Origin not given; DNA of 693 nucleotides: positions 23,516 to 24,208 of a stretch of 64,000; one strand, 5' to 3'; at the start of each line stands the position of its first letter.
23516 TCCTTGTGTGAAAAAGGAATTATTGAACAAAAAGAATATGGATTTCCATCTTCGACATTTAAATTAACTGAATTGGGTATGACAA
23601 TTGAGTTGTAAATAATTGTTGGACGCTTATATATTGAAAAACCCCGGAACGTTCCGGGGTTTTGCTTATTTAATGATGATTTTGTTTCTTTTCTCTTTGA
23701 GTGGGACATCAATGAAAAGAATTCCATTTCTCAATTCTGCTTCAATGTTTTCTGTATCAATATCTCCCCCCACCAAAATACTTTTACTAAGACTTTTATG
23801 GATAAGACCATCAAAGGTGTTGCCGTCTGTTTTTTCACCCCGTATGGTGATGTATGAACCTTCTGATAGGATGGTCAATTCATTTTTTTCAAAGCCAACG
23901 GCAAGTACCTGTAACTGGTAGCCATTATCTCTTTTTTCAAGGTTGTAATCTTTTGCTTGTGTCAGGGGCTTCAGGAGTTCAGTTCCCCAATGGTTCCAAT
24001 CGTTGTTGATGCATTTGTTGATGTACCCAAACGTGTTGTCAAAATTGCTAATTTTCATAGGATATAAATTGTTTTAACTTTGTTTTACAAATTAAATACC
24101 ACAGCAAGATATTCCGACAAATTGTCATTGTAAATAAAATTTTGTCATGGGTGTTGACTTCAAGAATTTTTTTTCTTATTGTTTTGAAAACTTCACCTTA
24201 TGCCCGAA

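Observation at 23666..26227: Divergent sHSP (Hsp20) and N-domain-less ClpB/ClpC-like disaggregase pair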

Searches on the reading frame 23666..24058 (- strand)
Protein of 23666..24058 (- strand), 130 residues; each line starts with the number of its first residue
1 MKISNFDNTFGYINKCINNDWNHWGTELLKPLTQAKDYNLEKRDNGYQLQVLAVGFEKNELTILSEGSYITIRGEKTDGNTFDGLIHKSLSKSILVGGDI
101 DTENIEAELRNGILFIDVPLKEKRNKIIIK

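Call 3: search_protein_families(library=pfam, proteins=[window:23666-24058:-], max_evalue=0.1)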
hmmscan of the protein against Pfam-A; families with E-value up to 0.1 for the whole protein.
window:23666-24058:- (130 aa): 1 family
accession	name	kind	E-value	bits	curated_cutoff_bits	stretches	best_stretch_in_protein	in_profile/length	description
PF00011.27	HSP20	-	2e-12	47.6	20.8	1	42-125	4-92/102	Hsp20/alpha crystallin family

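Call 4: search_protein_families(library=ncbifam, proteins=[window:23666-24058:-], max_evalue=0.01)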
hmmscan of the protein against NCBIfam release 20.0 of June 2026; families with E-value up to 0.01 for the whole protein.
window:23666-24058:- (130 aa): 5 families
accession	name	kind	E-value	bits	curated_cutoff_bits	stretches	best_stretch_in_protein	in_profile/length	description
NF008618.0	PRK11597.1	equivalog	1.8e-07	31.1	207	1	37-118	34-119/142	small heat shock chaperone IbpB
NF041799.1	Hsp14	equivalog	4.9e-07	29.7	100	1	47-129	30-117/118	archaeal heat shock protein Hsp14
NF008013.0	PRK10743.1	equivalog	0.00011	22.3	212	1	37-118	36-121/137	small heat shock chaperone IbpA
NF042420.1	Hsp18_Clos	equivalog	0.00029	20.9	195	1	36-126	43-139/147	heat shock protein Hsp18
NF041800.1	Hsp20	equivalog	0.0019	17.8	140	1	54-126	92-156/162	archaeal heat shock protein Hsp20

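Call 5: search_protein_families(library=phrogs, proteins=[window:23666-24058:-], max_evalue=0.001)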
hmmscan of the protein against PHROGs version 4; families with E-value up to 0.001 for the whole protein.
window:23666-24058:- (130 aa): 1 family
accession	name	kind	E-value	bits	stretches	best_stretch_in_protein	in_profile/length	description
phrog_432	-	other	1.4e-07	32.5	1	31-121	39-139/148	Hsp20 heat shock protein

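Call 42: find_homologous_proteins(query=window:23666-24058:-, max_evalue=0.001)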
Query window:23666-24058:- (130 aa): 1 proteins with E <= 0.001 among 18 candidates.
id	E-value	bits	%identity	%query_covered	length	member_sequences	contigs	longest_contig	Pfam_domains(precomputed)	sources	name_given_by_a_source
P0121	1.6e-80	285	100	100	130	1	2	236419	PF00011.28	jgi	jgi:HSP20 family molecular chaperone IbpA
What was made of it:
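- Tried and rejected: It found only itself (call 42), so no alignment was available and the sHSP was not folded.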

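Call 66: search_solved_structures(query=window:23666-24058:-, max_evalue=0.01, show_alignments=1)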
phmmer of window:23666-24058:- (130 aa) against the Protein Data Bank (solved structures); distinct sequences matched with E-value up to 0.01: 8.
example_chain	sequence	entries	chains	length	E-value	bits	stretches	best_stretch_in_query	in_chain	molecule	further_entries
5nms_B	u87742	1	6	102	2.2e-05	27.7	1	41-128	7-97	25.3 kDa heat shock protein, chloroplastic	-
5nms_A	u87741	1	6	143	4.9e-05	26.6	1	39-128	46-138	25.3 kDa heat shock protein, chloroplastic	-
7bzw_1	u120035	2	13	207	0.00012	25.4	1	40-128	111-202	Heat shock protein 21, chloroplastic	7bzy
3w1z_A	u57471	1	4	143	0.00094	22.4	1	46-124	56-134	Heat shock protein 16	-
2bol_A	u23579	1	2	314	0.0012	22.1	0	53-127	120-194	SMALL HEAT SHOCK PROTEIN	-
4zjd_A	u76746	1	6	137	0.004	20.4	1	31-128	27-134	Aggregation suppressing protein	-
4zja_A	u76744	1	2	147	0.0049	20.1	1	31-128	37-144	Aggregation suppressing protein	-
4zj9_A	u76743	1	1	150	0.0053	20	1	31-128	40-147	Aggregation suppressing protein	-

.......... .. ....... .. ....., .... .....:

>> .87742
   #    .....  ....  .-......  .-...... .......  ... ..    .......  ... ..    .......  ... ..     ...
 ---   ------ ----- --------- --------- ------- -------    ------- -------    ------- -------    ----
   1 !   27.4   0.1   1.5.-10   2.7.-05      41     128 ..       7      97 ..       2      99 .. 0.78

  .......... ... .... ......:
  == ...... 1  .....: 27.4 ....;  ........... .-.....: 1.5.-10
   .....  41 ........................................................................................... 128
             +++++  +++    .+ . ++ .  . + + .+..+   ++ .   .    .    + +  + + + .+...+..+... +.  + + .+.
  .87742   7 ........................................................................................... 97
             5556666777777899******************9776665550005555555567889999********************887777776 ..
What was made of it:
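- Checked: The small protein passes Pfam HSP20 PF00011 (E 2e-12, 47.6 bits against a cut-off of 20.8; call 3) and aligns with solved sHSPs over the alpha-crystallin domain (call 66).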
